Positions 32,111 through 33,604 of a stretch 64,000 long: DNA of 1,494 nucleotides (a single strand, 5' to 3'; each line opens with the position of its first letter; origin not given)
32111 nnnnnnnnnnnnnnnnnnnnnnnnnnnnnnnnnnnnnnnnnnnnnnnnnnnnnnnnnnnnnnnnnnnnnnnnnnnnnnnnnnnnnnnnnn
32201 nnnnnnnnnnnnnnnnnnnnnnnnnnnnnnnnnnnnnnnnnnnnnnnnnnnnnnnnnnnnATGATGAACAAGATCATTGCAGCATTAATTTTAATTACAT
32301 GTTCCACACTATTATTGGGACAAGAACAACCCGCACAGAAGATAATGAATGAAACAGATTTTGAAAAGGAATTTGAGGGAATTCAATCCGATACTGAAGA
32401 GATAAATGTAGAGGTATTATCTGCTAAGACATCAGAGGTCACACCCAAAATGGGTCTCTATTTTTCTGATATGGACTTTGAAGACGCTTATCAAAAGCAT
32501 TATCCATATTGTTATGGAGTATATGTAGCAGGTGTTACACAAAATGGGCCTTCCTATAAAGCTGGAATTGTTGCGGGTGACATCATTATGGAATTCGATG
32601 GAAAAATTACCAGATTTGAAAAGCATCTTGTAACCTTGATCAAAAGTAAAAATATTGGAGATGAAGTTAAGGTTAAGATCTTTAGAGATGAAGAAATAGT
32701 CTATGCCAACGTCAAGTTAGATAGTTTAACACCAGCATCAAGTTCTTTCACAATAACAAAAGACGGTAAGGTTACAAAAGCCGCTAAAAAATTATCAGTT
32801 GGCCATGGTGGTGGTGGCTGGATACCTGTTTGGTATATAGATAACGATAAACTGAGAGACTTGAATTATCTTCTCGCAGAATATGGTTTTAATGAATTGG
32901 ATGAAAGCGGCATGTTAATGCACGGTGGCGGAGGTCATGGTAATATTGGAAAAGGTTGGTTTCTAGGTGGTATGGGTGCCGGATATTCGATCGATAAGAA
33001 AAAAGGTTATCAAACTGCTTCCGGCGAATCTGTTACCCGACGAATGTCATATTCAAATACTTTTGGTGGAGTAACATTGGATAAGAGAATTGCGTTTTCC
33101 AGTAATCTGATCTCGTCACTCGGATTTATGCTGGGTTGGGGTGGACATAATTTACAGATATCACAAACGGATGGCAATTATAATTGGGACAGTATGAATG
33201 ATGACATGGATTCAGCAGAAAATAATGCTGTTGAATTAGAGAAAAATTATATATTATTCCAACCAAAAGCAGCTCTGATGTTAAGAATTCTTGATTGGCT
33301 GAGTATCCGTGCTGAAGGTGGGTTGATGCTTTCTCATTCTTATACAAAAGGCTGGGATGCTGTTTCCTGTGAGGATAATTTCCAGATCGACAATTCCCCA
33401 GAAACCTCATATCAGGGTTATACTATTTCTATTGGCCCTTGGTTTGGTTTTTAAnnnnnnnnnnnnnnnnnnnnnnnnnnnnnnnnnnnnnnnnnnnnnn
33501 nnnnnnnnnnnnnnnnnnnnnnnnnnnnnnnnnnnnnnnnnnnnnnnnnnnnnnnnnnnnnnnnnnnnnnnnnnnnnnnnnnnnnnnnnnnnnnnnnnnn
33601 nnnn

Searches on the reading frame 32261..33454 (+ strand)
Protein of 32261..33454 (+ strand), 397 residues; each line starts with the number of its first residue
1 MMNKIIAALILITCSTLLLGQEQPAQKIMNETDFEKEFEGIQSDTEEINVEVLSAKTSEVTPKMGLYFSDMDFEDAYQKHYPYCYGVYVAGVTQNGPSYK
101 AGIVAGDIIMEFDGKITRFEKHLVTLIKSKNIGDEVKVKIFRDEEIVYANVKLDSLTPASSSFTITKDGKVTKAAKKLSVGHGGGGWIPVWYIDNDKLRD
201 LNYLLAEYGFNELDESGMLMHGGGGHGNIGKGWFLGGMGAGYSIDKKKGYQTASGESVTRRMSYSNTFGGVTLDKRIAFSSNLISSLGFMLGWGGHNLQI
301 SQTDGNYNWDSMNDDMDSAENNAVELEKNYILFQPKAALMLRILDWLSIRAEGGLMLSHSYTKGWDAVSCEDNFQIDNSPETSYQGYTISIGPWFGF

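Call 7: search_protein_families(library=pfam, proteins=[window:32261-33454:+], max_evalue=0.01)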
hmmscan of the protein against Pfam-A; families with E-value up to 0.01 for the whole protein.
window:32261-33454:+ (397 aa): 3 families
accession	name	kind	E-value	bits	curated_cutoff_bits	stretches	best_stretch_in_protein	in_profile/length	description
PF13180.12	PDZ_2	-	3.5e-14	53.3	27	1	73-153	12-80/80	PDZ domain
PF17820.7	PDZ_6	-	1.7e-05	24.9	27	1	89-131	2-43/54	PDZ domain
PF00595.29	PDZ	-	0.0011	19.7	23.2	1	85-140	25-80/81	PDZ domain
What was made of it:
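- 32261..33454 (+): Main regulated gene: exported protein with an HtrA-type PDZ domain (residues about 62-153) and a C-terminal predicted beta-barrel ending ...GPWFGF. Pfam PF13180 (call 7).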

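Call 8: find_encoding_contigs(protein=window:32261-33454:+, flank=10000, max_places=6)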
Protein window:32261-33454:+ (397 aa): 1 contig read that carries it; 1 place shown.
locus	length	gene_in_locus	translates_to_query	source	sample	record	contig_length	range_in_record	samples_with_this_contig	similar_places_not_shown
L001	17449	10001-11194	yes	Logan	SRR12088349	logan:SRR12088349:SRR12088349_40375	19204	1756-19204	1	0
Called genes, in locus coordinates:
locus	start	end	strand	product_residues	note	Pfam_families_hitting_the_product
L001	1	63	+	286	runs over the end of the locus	-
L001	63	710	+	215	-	-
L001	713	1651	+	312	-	PF00781:DAGK_cat, PF19279:YegS_C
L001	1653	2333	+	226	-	PF01553:Acyltransferase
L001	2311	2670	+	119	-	PF12675:DUF3795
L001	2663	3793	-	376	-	PF07719:TPR_2 (faint), PF00515:TPR_1 (faint)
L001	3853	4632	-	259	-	PF02540:NAD_synthase, PF03054:tRNA_Me_trans (faint)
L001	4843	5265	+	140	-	PF12797:Fer4_2 (weak), PF12837:Fer4_6 (weak), PF13237:Fer4_10 (weak), PF12838:Fer4_7, PF13187:Fer4_9 (weak), PF14697:Fer4_21, PF12838:Fer4_7, PF13237:Fer4_10, +12 more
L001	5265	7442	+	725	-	PF02730:AFOR_N, PF01314:AFOR_C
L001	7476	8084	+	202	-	PF00899:ThiF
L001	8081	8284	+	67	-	PF02597:ThiS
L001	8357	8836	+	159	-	PF13174:TPR_6 (faint)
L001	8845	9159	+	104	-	PF06865:Ppnp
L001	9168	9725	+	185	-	PF13187:Fer4_9 (faint), PF14697:Fer4_21 (weak), PF12797:Fer4_2 (weak), PF00037:Fer4, PF12837:Fer4_6 (weak), PF13183:Fer4_8 (faint), PF13237:Fer4_10, PF12838:Fer4_7 (weak), +1 more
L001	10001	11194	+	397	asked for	PF13180:PDZ_2, PF17820:PDZ_6 (weak)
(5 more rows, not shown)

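Call 10: find_homologous_proteins(query=window:32261-33454:+, max_evalue=0.00001)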
Query window:32261-33454:+ (397 aa): 266 proteins with E <= 0.00001 among 8000 candidates; the best 120 are listed.
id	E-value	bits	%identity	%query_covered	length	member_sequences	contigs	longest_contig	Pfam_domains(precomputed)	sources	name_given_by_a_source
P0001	7.3e-268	906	100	100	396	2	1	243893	PF17820.8,PF13180.13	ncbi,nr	ncbi:MAG: PDZ domain-containing protein [Candidatus Cloacimonetes bacterium]|nr:PDZ domain-containin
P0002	1.5e-182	625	67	99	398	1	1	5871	PF17820.8,PF00595.30,PF13180.13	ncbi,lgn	-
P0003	7.9e-180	616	65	99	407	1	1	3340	PF17820.8,PF00595.30,PF13180.13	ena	-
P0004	1.1e-179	616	65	99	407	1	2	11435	PF17820.8,PF00595.30,PF13180.13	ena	-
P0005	1.4e-179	616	67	99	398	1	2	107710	PF17820.8,PF00595.30,PF13180.13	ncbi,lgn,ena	-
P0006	1.6e-179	615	66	99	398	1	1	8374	PF17820.8,PF13180.13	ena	-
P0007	6.0e-179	613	65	99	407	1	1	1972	PF17820.8,PF00595.30,PF13180.13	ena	-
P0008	3.0e-178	611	68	96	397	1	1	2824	PF13180.13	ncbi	-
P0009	5.9e-178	610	69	91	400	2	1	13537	PF13180.13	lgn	-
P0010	6.5e-178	610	66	99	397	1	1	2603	PF17820.8,PF00595.30,PF13180.13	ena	-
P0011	1.4e-177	609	66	99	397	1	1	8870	PF17820.8,PF00595.30,PF13180.13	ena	-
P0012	1.5e-177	609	67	99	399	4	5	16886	PF17820.8,PF00595.30,PF13180.13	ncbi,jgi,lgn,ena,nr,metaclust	ncbi:MAG: PDZ domain-containing protein [Candidatus Tenebribacter burtonii]|nr:PDZ domain-containing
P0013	3.2e-177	608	66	99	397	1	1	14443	PF17820.8,PF00595.30,PF13180.13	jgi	-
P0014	1.3e-176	606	65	99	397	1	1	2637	PF17820.8,PF00595.30,PF13180.13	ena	-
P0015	2.9e-176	605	65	100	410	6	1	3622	PF17820.8,PF00595.30,PF13180.13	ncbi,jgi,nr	ncbi:MAG: hypothetical protein DRH89_07735 [Candidatus Cloacimonadota bacterium]|nr:MAG: hypothetica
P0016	2.3e-175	602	65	99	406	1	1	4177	PF17820.8,PF00595.30,PF13180.13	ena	-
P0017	1.1e-174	599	65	99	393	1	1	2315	PF17820.8,PF00595.30,PF13180.13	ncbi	-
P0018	1.6e-174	599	64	99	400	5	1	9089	PF17820.8,PF00595.30,PF13180.13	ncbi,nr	ncbi:MAG: PDZ domain-containing protein [Candidatus Cloacimonadota bacterium]|nr:PDZ domain-containi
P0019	5.1e-174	597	65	100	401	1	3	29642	PF17820.8,PF00595.30,PF13180.13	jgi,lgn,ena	-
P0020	7.4e-174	597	64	100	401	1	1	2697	PF17820.8,PF00595.30,PF13180.13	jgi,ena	-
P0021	2.3e-173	595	64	100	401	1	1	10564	PF17820.8,PF00595.30,PF13180.13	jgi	-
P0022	5.3e-173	594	65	100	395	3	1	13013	PF17820.8,PF00595.30,PF13180.13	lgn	-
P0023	6.4e-173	594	64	100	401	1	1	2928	PF17820.8,PF00595.30,PF13180.13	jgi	-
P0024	6.7e-173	594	65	100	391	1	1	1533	PF17820.8,PF00595.30,PF13180.13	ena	-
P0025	1.4e-172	593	64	100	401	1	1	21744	PF17820.8,PF00595.30,PF13180.13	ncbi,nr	ncbi:MAG: PDZ domain-containing protein [Candidatus Tenebribacter mawsonii]|nr:PDZ domain-containing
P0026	1.0e-171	590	64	100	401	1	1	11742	PF17820.8,PF00595.30,PF13180.13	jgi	-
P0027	3.3e-169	581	64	99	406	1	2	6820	PF17820.8,PF13180.13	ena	-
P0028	2.6e-167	575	66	89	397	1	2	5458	PF17820.8,PF00595.30,PF13180.13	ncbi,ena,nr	ncbi:MAG: PDZ domain-containing protein [Candidatus Cloacimonetes bacterium]|nr:PDZ domain-containin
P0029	2.7e-167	575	66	89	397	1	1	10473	PF17820.8,PF00595.30,PF13180.13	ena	-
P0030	3.1e-167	575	66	89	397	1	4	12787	PF17820.8,PF00595.30,PF13180.13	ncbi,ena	-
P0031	4.8e-167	574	66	89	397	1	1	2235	PF17820.8,PF00595.30,PF13180.13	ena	-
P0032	5.4e-167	574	67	89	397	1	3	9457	PF17820.8,PF00595.30,PF13180.13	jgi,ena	-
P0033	6.5e-167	574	67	89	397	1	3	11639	PF17820.8,PF00595.30,PF13180.13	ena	-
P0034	7.1e-167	574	67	89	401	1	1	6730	PF17820.8,PF00595.30,PF13180.13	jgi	jgi:membrane-associated protease RseP (regulator of RpoE activity)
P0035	1.2e-166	573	63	99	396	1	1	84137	PF17820.8,PF00595.30,PF13180.13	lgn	-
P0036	1.9e-166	572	62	100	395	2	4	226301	PF17820.8,PF00595.30,PF13180.13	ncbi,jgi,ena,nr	ncbi:MAG: PDZ domain-containing protein [Candidatus Tenebribacter davisii]|nr:PDZ domain-containing 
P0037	1.9e-166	572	66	89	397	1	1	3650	PF17820.8,PF00595.30,PF13180.13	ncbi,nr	ncbi:MAG: PDZ domain-containing protein [Candidatus Cloacimonetes bacterium]|nr:PDZ domain-containin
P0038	7.1e-166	570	62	99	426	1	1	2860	PF17820.8,PF13180.13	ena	-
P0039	9.5e-166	570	63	100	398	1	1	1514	PF17820.8,PF00595.30,PF13180.13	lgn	-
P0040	1.2e-160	553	67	86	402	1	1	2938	PF17820.8,PF13180.13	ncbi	-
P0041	3.3e-160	552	60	100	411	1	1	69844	PF17820.8,PF13180.13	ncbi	-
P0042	4.4e-160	551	60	100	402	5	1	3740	PF17820.8,PF13180.13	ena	-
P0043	1.1e-159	550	60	100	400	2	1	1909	PF17820.8,PF13180.13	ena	-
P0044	1.2e-159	550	59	99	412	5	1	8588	PF17820.8,PF13180.13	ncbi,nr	ncbi:MAG: PDZ domain-containing protein [Candidatus Cloacimonetes bacterium]|nr:PDZ domain-containin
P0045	2.0e-159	549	59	99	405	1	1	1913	PF17820.8,PF13180.13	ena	-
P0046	3.4e-159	548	59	99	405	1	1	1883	PF17820.8,PF13180.13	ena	-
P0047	6.4e-159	548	60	100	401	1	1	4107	PF17820.8,PF13180.13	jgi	jgi:hypothetical protein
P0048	1.9e-158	546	68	85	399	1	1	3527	PF13180.13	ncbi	-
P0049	1.3e-157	543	58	100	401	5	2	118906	PF17820.8,PF13180.13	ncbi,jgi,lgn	jgi:hypothetical protein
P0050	2.6e-156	539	72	80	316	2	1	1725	PF17820.8,PF13180.13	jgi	jgi:hypothetical protein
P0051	4.0e-156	538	57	100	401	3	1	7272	PF17820.8,PF13180.13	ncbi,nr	ncbi:MAG: PDZ domain-containing protein [Candidatus Cloacimonetes bacterium]|nr:PDZ domain-containin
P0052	2.5e-155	536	58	100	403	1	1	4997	PF17820.8,PF13180.13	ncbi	-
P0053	1.0e-154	534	69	82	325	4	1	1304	PF17820.8,PF00595.30,PF13180.13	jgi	jgi:hypothetical protein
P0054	4.3e-154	532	59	99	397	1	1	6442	PF17820.8,PF00595.30,PF13180.13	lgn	-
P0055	1.7e-153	530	59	96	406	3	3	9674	PF17820.8,PF13180.13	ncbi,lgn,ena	-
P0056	1.6e-148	513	66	84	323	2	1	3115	PF17820.8,PF00595.30,PF13180.13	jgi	-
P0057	4.7e-147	508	62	89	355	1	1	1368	PF17820.8,PF13180.13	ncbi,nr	ncbi:MAG: PDZ domain-containing protein, partial [Candidatus Cloacimonetes bacterium]|nr:PDZ domain-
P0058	7.7e-141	488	55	100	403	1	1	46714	PF17820.8,PF13180.13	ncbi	-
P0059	4.2e-139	482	58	92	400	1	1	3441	PF17820.8,PF00595.30,PF13180.13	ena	-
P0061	7.4e-129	449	52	96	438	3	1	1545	PF17820.8,PF13180.13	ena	-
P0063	9.3e-124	432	52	92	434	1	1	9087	PF17820.8,PF00595.30,PF13180.13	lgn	-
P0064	1.6e-123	431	51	99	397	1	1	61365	PF17820.8,PF13180.13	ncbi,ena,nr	ncbi:MAG: PDZ domain-containing protein [Candidatus Cloacimonetes bacterium]|nr:PDZ domain-containin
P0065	6.6e-122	426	52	92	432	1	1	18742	PF13180.13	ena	-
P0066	2.0e-121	424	49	99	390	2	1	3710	PF13180.13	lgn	-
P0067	1.1e-120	422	54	89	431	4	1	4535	PF17820.8,PF13180.13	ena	-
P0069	3.4e-119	417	49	98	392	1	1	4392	PF17820.8,PF13180.13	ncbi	-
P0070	3.5e-119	417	48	100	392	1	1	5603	PF17820.8,PF13180.13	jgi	-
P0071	8.7e-119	415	49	99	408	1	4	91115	PF17820.8,PF13180.13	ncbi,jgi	-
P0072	2.0e-118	414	45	100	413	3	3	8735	PF17820.8,PF00595.30,PF13180.13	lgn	-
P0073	2.5e-114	401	49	99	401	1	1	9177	PF17820.8,PF13180.13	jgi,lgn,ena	-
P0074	9.1e-113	396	47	99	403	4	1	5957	PF17820.8,PF13180.13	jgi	jgi:hypothetical protein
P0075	2.8e-112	394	49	92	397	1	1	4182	PF17820.8,PF13180.13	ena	-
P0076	2.6e-109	384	47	100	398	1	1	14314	PF17820.8,PF00595.30,PF13180.13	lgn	-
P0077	4.5e-109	383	50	90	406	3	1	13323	PF13180.13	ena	-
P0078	2.6e-108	381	46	100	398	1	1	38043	PF17820.8,PF00595.30,PF13180.13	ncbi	ncbi:MAG: PDZ domain-containing protein [Candidatus Cloacimonadia bacterium]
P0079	5.2e-108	380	47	99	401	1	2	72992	PF17820.8,PF00595.30,PF13180.13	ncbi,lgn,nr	ncbi:MAG: PDZ domain-containing protein [Candidatus Cloacimonetes bacterium]|nr:PDZ domain-containin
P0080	8.5e-106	373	47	95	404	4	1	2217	PF13180.13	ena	-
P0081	1.4e-105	372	46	99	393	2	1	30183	PF13180.13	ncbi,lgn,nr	ncbi:MAG: PDZ domain-containing protein [Candidatus Cloacimonadota bacterium]|nr:PDZ domain-containi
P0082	1.7e-105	372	46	95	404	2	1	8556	PF13180.13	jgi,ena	-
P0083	2.4e-105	371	49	92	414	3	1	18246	PF17820.8,PF13180.13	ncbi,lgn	-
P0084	3.4e-105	371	47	95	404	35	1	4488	PF13180.13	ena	-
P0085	8.2e-105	369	44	100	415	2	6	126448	PF13180.13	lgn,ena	-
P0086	8.7e-105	369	47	96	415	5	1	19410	PF17820.8,PF13180.13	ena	-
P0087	2.0e-104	368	46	98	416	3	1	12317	PF17820.8,PF13180.13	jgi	jgi:hypothetical protein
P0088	4.5e-104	367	44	100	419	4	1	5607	PF13180.13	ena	-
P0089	4.5e-104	367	46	91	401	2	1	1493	PF17820.8,PF13180.13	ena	-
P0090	4.7e-103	364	46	99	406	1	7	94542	PF13180.13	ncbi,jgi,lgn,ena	-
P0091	6.8e-103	363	43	96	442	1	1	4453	PF13180.13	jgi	jgi:hypothetical protein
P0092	1.5e-102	362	44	100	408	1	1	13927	PF17820.8,PF13180.13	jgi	jgi:membrane-associated protease RseP (regulator of RpoE activity)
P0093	2.3e-102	361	47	95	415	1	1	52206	PF17820.8,PF13180.13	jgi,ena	jgi:hypothetical protein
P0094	2.5e-102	361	51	85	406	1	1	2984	PF13180.13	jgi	-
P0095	3.6e-102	361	46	95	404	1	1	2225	PF13180.13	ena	-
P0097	1.1e-101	359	47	94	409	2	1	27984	PF17820.8,PF13180.13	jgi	-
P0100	1.1e-100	356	45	99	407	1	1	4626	PF17820.8,PF13180.13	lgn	-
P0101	1.9e-100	355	46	85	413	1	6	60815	PF13180.13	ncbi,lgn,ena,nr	ncbi:MAG: PDZ domain-containing protein [Candidatus Cloacimonetes bacterium]|nr:PDZ domain-containin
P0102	3.9e-100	354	43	100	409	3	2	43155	PF17820.8,PF00595.30,PF13180.13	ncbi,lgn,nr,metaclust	ncbi:MAG: hypothetical protein APR54_04085 [Candidatus Cloacimonas sp. SDB]|nr:MAG: hypothetical pro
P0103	5.1e-100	354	47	91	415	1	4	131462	PF17820.8,PF13180.13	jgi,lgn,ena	-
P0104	5.6e-100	353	45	99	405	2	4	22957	PF13180.13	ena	-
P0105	7.6e-100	353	44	100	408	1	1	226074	PF17820.8,PF13180.13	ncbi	-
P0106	1.9e-99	352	49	85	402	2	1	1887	PF00595.30,PF13180.13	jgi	-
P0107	2.0e-99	352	46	91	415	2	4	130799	PF17820.8,PF13180.13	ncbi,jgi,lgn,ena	-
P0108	3.8e-99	351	47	91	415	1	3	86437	PF17820.8,PF13180.13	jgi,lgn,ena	-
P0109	4.1e-99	351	46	93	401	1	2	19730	PF13180.13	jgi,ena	jgi:hypothetical protein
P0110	8.9e-99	349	44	100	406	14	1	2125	PF17820.8,PF00595.30,PF13180.13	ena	-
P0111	1.5e-98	349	44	98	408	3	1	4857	PF17820.8,PF13180.13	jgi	-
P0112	1.7e-96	342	45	100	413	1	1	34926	PF17820.8,PF13180.13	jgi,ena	-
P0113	1.8e-96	342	45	95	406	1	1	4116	PF17820.8,PF00595.30,PF13180.13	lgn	-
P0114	2.0e-96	342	45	95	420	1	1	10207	PF17820.8,PF13180.13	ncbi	-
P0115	1.8e-95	339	46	98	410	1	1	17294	PF17820.8,PF13180.13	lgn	-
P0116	3.5e-95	338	43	100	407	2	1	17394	PF17820.8,PF00595.30,PF13180.13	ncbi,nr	ncbi:MAG: PDZ domain-containing protein [Candidatus Cloacimonetes bacterium]|nr:PDZ domain-containin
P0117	1.9e-94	335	43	100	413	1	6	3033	PF17820.8,PF00595.30,PF13180.13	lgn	-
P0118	2.1e-94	335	41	100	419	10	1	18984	PF13180.13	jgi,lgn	jgi:hypothetical protein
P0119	3.3e-94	334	46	85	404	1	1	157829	PF13180.13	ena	-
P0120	3.8e-94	334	45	99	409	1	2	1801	PF17820.8,PF13180.13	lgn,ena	-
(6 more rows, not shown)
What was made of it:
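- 32261..33454 (+): More than 120 homologs, almost all Cloacimonadota (call 10).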

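Call 13: find_related_loci(query=A1, collection=genome_contigs, flank=6000)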
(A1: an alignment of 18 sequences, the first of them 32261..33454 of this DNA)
Query A1 (397 aa) in genome_contigs; peptide patterns used: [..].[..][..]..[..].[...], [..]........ (x = any residue, [..] = any of these).
139 stretches matched a pattern; 94 encode a relative of the query (tblastn E <= 1e-3); the best 80 are kept; 80 distinct loci.
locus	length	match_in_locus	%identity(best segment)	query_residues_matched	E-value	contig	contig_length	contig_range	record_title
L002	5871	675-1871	67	1-397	4e-178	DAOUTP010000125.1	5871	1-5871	MAG TPA_asm: Candidatus Cloacimonadota bacterium isolate CSMAG_800 CSMAG_800_k141_148671_length_5871_cov_16.2637, whole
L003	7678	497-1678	67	5-397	2e-171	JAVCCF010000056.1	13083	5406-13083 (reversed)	MAG: Candidatus Tenebribacter burtonii isolate MAG_3300035698_1346 Ga0374944_107414, whole genome shotgun sequence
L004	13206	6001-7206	64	1-397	4e-166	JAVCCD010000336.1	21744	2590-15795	MAG: Candidatus Tenebribacter mawsonii isolate MAG_3300035698_1174 Ga0374944_065542, whole genome shotgun sequence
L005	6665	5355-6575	65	1-397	1e-166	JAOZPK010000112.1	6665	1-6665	MAG: Candidatus Cloacimonadota bacterium isolate GMC4.metabat2.199_sub GMC4_20552_length_6665_cov_20.272920, whole genom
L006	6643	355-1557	64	1-397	2e-166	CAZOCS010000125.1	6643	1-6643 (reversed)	MAG TPA_asm: uncultured Candidatus Cloacimonadota bacterium isolate SRP167671_co2_64 genome assembly, contig: NODE_13632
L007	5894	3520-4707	65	1-397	3e-166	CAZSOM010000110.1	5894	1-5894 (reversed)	MAG TPA_asm: uncultured Candidatus Cloacimonadota bacterium isolate SRP191223_co1_30 genome assembly, contig: NODE_18759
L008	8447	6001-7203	64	1-397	3e-164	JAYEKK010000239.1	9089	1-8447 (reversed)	MAG: Candidatus Cloacimonadota bacterium isolate MAG139 MAG139_239, whole genome shotgun sequence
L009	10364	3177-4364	62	1-397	5e-159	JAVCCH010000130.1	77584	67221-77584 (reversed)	MAG: Candidatus Tenebribacter davisii isolate MAG_3300035698_1468 Ga0374944_142130, whole genome shotgun sequence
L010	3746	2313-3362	66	46-397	3e-164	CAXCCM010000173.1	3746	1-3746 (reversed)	MAG TPA_asm: uncultured bacterium isolate SRR3724644_metabat2_40 genome assembly, contig: ERZ4200978.7890, whole genome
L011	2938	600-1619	67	56-397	5e-161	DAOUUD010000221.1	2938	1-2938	MAG TPA_asm: Candidatus Cloacimonadota bacterium isolate CSMAG_814 CSMAG_814_k141_51727_length_2938_cov_5.0000, whole ge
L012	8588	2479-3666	59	5-397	7e-153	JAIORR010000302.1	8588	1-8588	MAG: Candidatus Cloacimonadota bacterium isolate SMBSF23 20074_Bin_4_contigs_1_c_000000000927, whole genome shotgun sequ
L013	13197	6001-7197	59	5-397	3e-152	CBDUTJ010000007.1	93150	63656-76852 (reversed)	MAG TPA_asm: uncultured bacterium isolate SRR22302360_binner13_Refined_49 genome assembly, contig: ERZ25073602.16, whole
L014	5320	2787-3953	61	5-397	5e-153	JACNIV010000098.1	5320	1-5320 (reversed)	MAG: Candidatus Cloacimonadota bacterium isolate NIOZ-UU2 NIOZ-UU_NODE_19996_length_5320_cov_4.85736, whole genome shotg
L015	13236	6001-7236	59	1-397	2e-148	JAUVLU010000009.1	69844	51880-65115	MAG: Candidatus Cloacimonadota bacterium isolate CSMAG_514 CSMAG_514_k141_223244_length_69844_cov_114.5911, whole genome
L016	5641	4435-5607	59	16-397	3e-149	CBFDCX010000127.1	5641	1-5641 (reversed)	MAG TPA_asm: uncultured bacterium isolate SRR26215684_binner13_Refined_72 genome assembly, contig: ERZ25073497.10879, wh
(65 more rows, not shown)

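Call 24: search_protein_families(library=ncbifam, proteins=[window:32261-33454:+], max_evalue=0.001)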
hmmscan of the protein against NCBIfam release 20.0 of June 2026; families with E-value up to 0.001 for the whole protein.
window:32261-33454:+ (397 aa): 11 families
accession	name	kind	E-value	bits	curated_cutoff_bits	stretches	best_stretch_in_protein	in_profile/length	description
TIGR02037.1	degP_htrA_DO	subfamily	7.8e-13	48.1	416.2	1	63-159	237-329/434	Do family serine endopeptidase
NF040960.1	MamE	equivalog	2.2e-10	39.8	800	1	65-153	447-533/659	magnetosome formation protease MamE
NF041521.1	HhoA_HhoB_HtrA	equivalog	2.3e-08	33.7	450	1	80-155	258-333/335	HhoA/HhoB/HtrA family serine endopeptidase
NF047968.1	SerProtHtrA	equivalog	1.1e-07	31.6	470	1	72-152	276-356/357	serine protease HtrA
NF007526.1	PRK10139.1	equivalog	2.5e-07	29.7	756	1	84-164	290-370/456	serine endoprotease DegQ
TIGR00054.1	TIGR00054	equivalog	9.3e-07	28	147.55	1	88-155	205-271/421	RIP metalloprotease RseP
TIGR02038.1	protease_degS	equivalog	5.1e-06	25.9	422.95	1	82-154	275-347/351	outer membrane-stress sensor serine endopeptidase DegS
NF008147.1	PRK10898.1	equivalog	1e-05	24.9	408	1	82-153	276-347/352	outer membrane-stress sensor serine endopeptidase DegS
NF008189.1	PRK10942.1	equivalog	4.2e-05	22.2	720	1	86-155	314-383/477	serine endoprotease DegP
TIGR02860.1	spore_IV_B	equivalog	4.9e-05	22.5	305.25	1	96-152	124-179/402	SpoIVB peptidase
NF041199.1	trx7_PDZ_seleno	equivalog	0.00011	21.3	300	1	96-151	331-388/390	Trx7/PDZ domain-containing (seleno)protein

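Call 29: predict_structure(alignment_id=A1)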
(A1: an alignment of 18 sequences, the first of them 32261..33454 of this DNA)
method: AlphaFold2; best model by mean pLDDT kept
length: 397 residues; sequences in the alignment: 18
mean_pLDDT: 72.0   pTM: 0.52
mean pLDDT of the five models: 72.0, 66.8, 49.8, 45.0, 43.8
residues with pLDDT >= 90: 94; 70-90: 173; 50-70: 54; < 50: 76
segments of 3 or more residues with pLDDT < 50: 13-60, 157-173, 304-312
pLDDT, mean of each block of 10 residues (from residue 1): 58 41 24 27 23 28 62 67 79 72 80 84 80 76 78 57 40 60 87 86 82 86 92 93 87 75 91 93 93 91 49 54 81 95 90 94 79 73 88 87
secondary structure, 60 per line:
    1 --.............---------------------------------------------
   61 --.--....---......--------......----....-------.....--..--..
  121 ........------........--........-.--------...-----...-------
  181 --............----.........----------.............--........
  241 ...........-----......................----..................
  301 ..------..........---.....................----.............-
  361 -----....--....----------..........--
elements in order: H3-15 E66-69 H73-78 E87-92 H97-100 E108-112 H119-128 E135-142 E145-152 E163-165 E171-173 E183-194 H199-207 E218-230 E233-251 E257-278 E283-302 H309-318 E322-342 E347-359 E366-369 E372-375 E386-395
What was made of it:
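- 32261..33454 (+): AlphaFold2 model with pLDDT 72 (call 29).
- On HtrA/DegP/DegS serine protease: The rest of the model is a beta-barrel (call 29).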
